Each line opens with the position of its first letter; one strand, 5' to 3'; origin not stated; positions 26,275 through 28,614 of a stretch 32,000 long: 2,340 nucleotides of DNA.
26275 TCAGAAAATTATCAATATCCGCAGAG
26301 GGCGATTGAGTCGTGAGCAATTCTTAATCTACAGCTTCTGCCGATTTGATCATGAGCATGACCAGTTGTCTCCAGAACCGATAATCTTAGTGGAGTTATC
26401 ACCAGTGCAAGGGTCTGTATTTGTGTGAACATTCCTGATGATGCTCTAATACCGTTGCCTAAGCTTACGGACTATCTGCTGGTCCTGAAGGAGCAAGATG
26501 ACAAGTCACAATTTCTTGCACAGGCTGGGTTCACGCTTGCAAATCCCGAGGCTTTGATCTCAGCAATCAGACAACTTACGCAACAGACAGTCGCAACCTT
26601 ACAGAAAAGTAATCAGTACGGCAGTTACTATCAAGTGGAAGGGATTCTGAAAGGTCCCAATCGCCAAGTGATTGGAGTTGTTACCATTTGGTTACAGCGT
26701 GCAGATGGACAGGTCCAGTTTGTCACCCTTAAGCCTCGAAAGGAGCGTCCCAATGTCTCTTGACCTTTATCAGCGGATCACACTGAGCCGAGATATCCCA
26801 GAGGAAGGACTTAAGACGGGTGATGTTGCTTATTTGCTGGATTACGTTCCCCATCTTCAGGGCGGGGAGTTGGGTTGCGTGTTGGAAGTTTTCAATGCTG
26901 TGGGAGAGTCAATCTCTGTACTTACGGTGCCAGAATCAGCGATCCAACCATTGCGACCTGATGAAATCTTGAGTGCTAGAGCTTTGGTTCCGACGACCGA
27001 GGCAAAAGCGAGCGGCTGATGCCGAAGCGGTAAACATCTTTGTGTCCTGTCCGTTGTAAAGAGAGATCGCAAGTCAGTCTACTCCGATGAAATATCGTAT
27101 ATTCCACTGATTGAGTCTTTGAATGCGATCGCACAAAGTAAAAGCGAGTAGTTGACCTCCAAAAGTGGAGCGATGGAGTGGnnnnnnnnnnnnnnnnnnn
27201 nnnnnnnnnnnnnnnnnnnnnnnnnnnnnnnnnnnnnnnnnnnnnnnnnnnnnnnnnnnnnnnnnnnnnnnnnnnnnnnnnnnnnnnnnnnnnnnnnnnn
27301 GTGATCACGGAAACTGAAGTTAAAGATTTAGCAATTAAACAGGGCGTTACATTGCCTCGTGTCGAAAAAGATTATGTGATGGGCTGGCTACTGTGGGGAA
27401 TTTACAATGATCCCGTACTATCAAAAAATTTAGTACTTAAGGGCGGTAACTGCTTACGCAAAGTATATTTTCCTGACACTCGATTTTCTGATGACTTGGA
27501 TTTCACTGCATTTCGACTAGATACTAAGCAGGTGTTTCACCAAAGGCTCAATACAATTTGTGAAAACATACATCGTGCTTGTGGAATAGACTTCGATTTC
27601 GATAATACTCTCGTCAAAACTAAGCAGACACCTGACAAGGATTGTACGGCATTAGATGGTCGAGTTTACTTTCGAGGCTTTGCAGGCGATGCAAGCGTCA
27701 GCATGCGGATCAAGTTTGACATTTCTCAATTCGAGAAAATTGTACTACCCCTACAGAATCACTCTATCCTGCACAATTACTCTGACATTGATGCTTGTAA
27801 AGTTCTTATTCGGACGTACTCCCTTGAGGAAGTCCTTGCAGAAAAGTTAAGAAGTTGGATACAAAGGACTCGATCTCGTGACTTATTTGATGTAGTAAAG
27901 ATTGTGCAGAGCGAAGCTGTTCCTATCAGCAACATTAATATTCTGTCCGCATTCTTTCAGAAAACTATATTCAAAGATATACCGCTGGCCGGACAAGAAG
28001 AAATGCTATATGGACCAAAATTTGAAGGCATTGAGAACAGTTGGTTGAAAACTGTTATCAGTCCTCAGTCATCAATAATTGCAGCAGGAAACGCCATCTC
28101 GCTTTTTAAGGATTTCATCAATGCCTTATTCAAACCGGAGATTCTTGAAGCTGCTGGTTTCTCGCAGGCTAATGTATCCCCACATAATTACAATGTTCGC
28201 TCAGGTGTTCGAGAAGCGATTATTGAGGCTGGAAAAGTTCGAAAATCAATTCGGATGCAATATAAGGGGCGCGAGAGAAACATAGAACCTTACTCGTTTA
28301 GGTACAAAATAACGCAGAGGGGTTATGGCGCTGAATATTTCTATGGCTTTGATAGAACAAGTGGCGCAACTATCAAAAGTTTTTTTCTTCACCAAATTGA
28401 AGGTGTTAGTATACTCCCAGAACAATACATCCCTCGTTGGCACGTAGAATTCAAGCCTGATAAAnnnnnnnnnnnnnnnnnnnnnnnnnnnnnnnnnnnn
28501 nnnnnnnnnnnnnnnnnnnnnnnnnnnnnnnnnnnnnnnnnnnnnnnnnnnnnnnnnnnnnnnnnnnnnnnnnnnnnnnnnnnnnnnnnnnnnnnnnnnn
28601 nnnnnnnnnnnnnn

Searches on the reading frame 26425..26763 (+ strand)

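Call 28: search_protein_families(library=pfam, proteins=[window:26425-26763:+], max_evalue=0.01)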
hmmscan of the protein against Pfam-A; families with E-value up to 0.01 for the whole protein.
window:26425-26763:+ (112 aa): 1 family
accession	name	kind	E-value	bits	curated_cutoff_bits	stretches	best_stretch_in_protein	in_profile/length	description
PF21814.2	DUF6883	-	1e-14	55.1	27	1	5-105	6-109/110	Domain of unknown function (DUF6883)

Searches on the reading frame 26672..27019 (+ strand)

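Call 28: search_protein_families(library=pfam, proteins=[window:26672-27019:+], max_evalue=0.01)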
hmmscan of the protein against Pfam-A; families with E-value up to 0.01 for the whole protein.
window:26672-27019:+ (115 aa): 1 family
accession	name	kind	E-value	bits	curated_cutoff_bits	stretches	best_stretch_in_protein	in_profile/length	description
PF16277.11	DUF4926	-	9.8e-06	25.3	29.1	1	32-92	1-56/57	Domain of unknown function (DUF4926)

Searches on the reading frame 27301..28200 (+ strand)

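Call 3: search_protein_families(library=pfam, proteins=[window:27301-28200:+], max_evalue=1)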
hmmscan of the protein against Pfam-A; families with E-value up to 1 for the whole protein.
window:27301-28200:+ (300 aa): 1 family
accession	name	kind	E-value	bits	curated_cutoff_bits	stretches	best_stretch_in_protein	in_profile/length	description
PF08843.17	AbiEii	-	2.5e-29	103.3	22.5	1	31-210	3-177/238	Nucleotidyl transferase AbiEii toxin, Type IV TA system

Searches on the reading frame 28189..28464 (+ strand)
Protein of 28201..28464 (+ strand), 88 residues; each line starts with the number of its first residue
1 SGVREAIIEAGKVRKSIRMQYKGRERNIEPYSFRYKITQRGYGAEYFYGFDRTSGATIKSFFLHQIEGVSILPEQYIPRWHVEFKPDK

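Call 3: search_protein_families(library=pfam, proteins=[window:28201-28464:+], max_evalue=1)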
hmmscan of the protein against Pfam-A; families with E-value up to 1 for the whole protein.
window:28201-28464:+ (88 aa): 1 family
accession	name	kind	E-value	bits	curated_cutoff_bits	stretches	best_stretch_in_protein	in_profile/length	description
PF02180.22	BH4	-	0.11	12.6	20.5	1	33-42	13-22/26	Bcl-2 homology region 4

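Call 4: search_protein_families(library=ncbifam, proteins=[window:28201-28464:+], max_evalue=1)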
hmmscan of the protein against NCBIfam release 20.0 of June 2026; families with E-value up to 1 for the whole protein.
window:28201-28464:+ (88 aa): 0 families

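Call 5: search_protein_families(library=padloc, proteins=[window:28201-28464:+], max_evalue=1)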
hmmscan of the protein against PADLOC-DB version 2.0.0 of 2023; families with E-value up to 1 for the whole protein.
window:28201-28464:+ (88 aa): 2 families
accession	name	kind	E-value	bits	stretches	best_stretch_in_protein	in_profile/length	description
PDLC02317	AbiEii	-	8.3e-06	23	1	7-86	315-389/396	AbiEii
PDLC01652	WYL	-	2e-05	23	1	5-86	21-86/162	"CAS-I,CAS-II,CAS-III,CAS-IV,CAS-V,CAS-VI; associated_signaling"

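Call 26: search_solved_structures(query=A2, max_evalue=10, show_alignments=3)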
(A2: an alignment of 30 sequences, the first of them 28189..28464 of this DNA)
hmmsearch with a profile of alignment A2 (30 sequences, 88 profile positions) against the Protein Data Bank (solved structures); distinct sequences matched with E-value up to 10: 14.
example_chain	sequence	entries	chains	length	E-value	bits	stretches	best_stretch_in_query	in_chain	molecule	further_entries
7c5x_A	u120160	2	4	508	0.02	18.1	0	34-69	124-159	iota-carbonic anhydrase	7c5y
4okh_A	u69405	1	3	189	0.21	14.8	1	6-70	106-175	Calpain-3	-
3wa0_A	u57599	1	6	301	0.23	14.7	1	14-56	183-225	Merlin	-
4p7i_A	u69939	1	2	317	0.23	14.6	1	15-56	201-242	Merlin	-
4zrk_A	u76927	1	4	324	0.25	14.6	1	14-56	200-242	Merlin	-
1isn_A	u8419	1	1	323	0.26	14.5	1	14-56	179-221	merlin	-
3u8z_A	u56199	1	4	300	0.28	14.4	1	14-56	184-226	Merlin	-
1h4r_A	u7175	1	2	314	0.29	14.4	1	14-56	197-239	MERLIN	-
4zrj_A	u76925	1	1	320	0.3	14.3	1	15-56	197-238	Merlin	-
4zri_A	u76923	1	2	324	0.31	14.3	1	14-56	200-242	Merlin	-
6cds_A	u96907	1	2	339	0.33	14.2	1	14-56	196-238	Merlin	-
7lwh_A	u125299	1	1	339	0.34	14.1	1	14-56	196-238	Merlin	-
7ktr_B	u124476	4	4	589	0.59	13.3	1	25-78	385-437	TAF5-like RNA polymerase II p300/CBP-associated factor-associated factor 65 kDa subunit 5L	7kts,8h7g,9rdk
9w3e_G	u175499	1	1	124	0.97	12.7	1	6-64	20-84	Phage protein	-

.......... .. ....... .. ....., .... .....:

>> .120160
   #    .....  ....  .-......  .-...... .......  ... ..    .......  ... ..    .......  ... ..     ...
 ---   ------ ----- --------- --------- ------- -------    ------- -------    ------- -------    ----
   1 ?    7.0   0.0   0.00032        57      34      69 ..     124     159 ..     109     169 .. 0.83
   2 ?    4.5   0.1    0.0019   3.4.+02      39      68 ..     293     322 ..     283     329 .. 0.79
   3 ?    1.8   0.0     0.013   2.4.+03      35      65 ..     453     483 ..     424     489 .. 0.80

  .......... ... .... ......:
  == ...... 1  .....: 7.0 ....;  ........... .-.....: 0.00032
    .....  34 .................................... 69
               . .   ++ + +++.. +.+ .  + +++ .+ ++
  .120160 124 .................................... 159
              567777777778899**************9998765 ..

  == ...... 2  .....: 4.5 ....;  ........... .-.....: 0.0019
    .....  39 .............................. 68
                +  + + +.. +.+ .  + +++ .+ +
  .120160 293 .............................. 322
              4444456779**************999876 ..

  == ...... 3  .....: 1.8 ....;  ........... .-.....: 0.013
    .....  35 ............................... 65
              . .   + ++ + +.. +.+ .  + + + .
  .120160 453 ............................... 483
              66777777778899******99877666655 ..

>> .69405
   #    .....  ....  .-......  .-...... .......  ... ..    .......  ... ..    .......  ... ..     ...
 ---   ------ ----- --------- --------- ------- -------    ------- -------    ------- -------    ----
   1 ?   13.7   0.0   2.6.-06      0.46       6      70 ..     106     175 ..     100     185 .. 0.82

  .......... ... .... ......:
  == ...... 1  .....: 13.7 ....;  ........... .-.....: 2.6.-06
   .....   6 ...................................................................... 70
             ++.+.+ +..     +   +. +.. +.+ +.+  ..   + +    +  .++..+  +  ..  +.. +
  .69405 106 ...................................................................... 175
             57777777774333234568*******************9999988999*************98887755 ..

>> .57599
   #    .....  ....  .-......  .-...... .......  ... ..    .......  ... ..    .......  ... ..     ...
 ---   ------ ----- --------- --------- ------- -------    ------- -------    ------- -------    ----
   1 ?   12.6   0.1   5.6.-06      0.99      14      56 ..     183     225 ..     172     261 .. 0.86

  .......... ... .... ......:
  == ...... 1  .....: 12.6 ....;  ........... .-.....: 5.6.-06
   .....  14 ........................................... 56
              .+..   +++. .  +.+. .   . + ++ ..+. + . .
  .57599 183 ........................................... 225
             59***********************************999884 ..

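Call 39: predict_structure(alignment_id=A2)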
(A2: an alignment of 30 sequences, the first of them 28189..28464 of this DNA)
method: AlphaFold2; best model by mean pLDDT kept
length: 92 residues; sequences in the alignment: 30
mean_pLDDT: 87.6   pTM: 0.77
mean pLDDT of the five models: 87.6, 87.1, 86.2, 84.8, 84.6
residues with pLDDT >= 90: 59; 70-90: 24; 50-70: 6; < 50: 3
segments of 3 or more residues with pLDDT < 50: none
pLDDT, mean of each block of 10 residues (from residue 1): 72 94 95 92 85 92 93 94 79 50
secondary structure, 60 per line:
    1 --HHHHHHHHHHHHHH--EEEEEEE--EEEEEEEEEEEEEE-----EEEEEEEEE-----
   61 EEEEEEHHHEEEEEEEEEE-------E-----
elements in order: H3-16 E19-25 E28-41 E47-55 E61-66 E70-79

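Call 43: fold_search(model_id=the predicted structure, library=pdb)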
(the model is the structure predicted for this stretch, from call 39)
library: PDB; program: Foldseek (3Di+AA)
matches with E <= 10: 453; with E <= 0.001: 2
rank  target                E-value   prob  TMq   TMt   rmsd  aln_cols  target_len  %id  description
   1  6sj9_A                4.4e-04  1.00  0.69  0.11   2.4        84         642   19  Proteasome accessory factor B/C (PafBC) of Arthrobacter aurescens (released 2019-10-16)
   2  6sj9_B                6.2e-04  1.00  0.69  0.11   4.5        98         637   16  Proteasome accessory factor B/C (PafBC) of Arthrobacter aurescens (released 2019-10-16)
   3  7tzv_A                1.0e-03  1.00  0.67  0.33   2.6        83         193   19  Structure of DriD C-domain bound to 9mer ssDNA (released 2022-06-01)
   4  9cu3_B                2.0e-03  1.00  0.65  0.32   2.6        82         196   20  Allosteric mechanism of DriD transcription activator (released 2025-04-23)
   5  7qfz_G                2.8e-03  1.00  0.69  0.24   1.9        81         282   23  BrxR, a WYL-domain containing transcriptional regulator (released 2022-05-18)
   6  9cu3_A                2.8e-03  1.00  0.67  0.32   2.7        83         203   19  Allosteric mechanism of DriD transcription activator (released 2025-04-23)
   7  7qfz_A                3.0e-03  1.00  0.67  0.23   2.7        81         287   25  BrxR, a WYL-domain containing transcriptional regulator (released 2022-05-18)
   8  7qfz_C                3.5e-03  1.00  0.69  0.23   1.9        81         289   23  BrxR, a WYL-domain containing transcriptional regulator (released 2022-05-18)
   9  7qfz_D                3.5e-03  1.00  0.68  0.23   2.7        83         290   24  BrxR, a WYL-domain containing transcriptional regulator (released 2022-05-18)
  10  8tp8_B                4.4e-03  1.00  0.70  0.21   1.9        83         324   19  Structure of the C. crescentus WYL-activator, DriD, bound to ssDNA and cognate DNA (released 2023-11-29)
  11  9pfv_Q                4.7e-03  1.00  0.62  0.19   2.9        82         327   20  The cryo-EM structure of C. crescentus DriD-ssDNA-RNAP-Sigma73-CCNA_03891/CCNA_01149 promoter transcription activation (released 2026-02-25)
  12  7tzv_M                5.2e-03  1.00  0.68  0.34   2.6        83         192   19  Structure of DriD C-domain bound to 9mer ssDNA (released 2022-06-01)
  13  7qfz_E                5.8e-03  1.00  0.69  0.23   1.8        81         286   23  BrxR, a WYL-domain containing transcriptional regulator (released 2022-05-18)
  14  8tp8_D                7.3e-03  1.00  0.67  0.20   2.5        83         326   19  Structure of the C. crescentus WYL-activator, DriD, bound to ssDNA and cognate DNA (released 2023-11-29)
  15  8tpk_A                7.7e-03  1.00  0.64  0.20   3.0        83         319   19  P6522 crystal form of C. crescentus DriD-ssDNA-DNA complex (released 2023-11-29)
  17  8tp8_A                1.1e-02  1.00  0.64  0.19   4.0        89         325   19  Structure of the C. crescentus WYL-activator, DriD, bound to ssDNA and cognate DNA (released 2023-11-29)
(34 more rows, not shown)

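Call 86: search_protein_representatives(alignment_id=A2)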
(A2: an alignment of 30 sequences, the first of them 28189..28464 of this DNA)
Query: 30 sequences, 88 profile positions. Proteins with E-value up to 0.001 (for the whole library): 660; up to 1e-10: 148; up to 1e-30: 3. The best 150 are listed.
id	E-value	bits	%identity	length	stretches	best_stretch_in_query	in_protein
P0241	2.1e-40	152.7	-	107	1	3-88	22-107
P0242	5.3e-40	151.4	-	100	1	1-88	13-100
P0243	3.2e-36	139.2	-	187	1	2-88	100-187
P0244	8.9e-27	109.0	-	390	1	3-88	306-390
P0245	2.3e-26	107.6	-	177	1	17-88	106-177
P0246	6.0e-26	106.3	-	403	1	3-88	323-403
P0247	1.2e-25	105.4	-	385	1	2-88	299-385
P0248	2.0e-25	104.7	-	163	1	1-71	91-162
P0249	4.5e-24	100.3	-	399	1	5-88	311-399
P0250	1.5e-20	89.0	-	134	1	5-88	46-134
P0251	1.7e-20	88.9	-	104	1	3-84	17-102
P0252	2.6e-20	88.3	-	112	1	5-88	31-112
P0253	8.7e-20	86.6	-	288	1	6-88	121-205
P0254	9.1e-20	86.5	-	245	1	5-88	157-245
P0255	1.4e-19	85.9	-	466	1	4-88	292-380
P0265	3.5e-18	81.4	-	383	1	5-88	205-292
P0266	4.6e-18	81.1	-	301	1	4-88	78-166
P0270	2.7e-17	78.6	-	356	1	4-87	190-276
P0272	3.1e-17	78.4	-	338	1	5-88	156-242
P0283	1.2e-16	76.5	-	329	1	5-88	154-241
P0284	1.2e-16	76.5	-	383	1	8-88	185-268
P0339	9.0e-13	64.1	-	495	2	29-88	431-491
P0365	9.0e-12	60.9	-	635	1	9-88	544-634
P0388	6.1e-11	58.2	-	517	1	5-74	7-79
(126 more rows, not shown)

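Call 87: search_protein_families(library=pfam, proteins=[P0253, P0266, P0272, P0283, P0265, P0284, P0365, P0388, P0339, P0270], max_evalue=0.01)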
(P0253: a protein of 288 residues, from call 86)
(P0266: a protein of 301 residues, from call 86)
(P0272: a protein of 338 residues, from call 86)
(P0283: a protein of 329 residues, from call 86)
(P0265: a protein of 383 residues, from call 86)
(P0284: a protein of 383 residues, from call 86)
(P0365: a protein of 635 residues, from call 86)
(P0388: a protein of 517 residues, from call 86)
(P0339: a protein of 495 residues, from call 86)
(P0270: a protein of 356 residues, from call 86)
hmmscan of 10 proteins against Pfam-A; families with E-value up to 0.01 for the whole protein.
P0253 (288 aa): 2 families
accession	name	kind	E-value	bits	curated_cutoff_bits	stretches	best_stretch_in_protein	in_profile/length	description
PF08843.17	AbiEii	-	0.0025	18.2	22.5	1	2-55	137-191/238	Nucleotidyl transferase AbiEii toxin, Type IV TA system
PF02892.21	zf-BED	-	0.0031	18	20.6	1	247-268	17-38/44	BED zinc finger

P0266 (301 aa): 0 families

P0272 (338 aa): 2 families
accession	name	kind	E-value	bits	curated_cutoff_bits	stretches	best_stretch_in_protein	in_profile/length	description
PF08843.17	AbiEii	-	0.001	19.5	22.5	1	5-62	118-177/238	Nucleotidyl transferase AbiEii toxin, Type IV TA system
PF13280.12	WYL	-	0.0065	16.9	21.8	0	160-194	4-44/70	WYL domain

P0283 (329 aa): 2 families
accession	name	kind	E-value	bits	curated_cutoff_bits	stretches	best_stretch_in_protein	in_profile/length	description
PF08843.17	AbiEii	-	0.00017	22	22.5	1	13-83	115-185/238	Nucleotidyl transferase AbiEii toxin, Type IV TA system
PF02892.21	zf-BED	-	0.0023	18.3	20.6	1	285-305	15-35/44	BED zinc finger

P0265 (383 aa): 2 families
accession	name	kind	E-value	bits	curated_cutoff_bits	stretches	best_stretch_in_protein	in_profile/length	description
PF08843.17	AbiEii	-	2.9e-09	37.6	22.5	1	42-133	95-184/238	Nucleotidyl transferase AbiEii toxin, Type IV TA system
PF13280.12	WYL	-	0.0054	17.1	21.8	0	209-259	4-55/70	WYL domain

P0284 (383 aa): 1 family
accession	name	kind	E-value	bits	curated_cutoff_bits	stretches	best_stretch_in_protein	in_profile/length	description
PF08843.17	AbiEii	-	9.8e-08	32.6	22.5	1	20-93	95-170/238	Nucleotidyl transferase AbiEii toxin, Type IV TA system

P0365 (635 aa): 0 families

P0388 (517 aa): 0 families

P0339 (495 aa): 0 families

P0270 (356 aa): 2 families
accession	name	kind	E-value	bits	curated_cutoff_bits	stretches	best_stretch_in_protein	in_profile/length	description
PF08843.17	AbiEii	-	3.8e-09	37.3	22.5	1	18-50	8-40/238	Nucleotidyl transferase AbiEii toxin, Type IV TA system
PF22034.2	B129_C2H2-zf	-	0.008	16.8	27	0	321-331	1-11/22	Uncharacterized protein B-129, C2H2 zinc finger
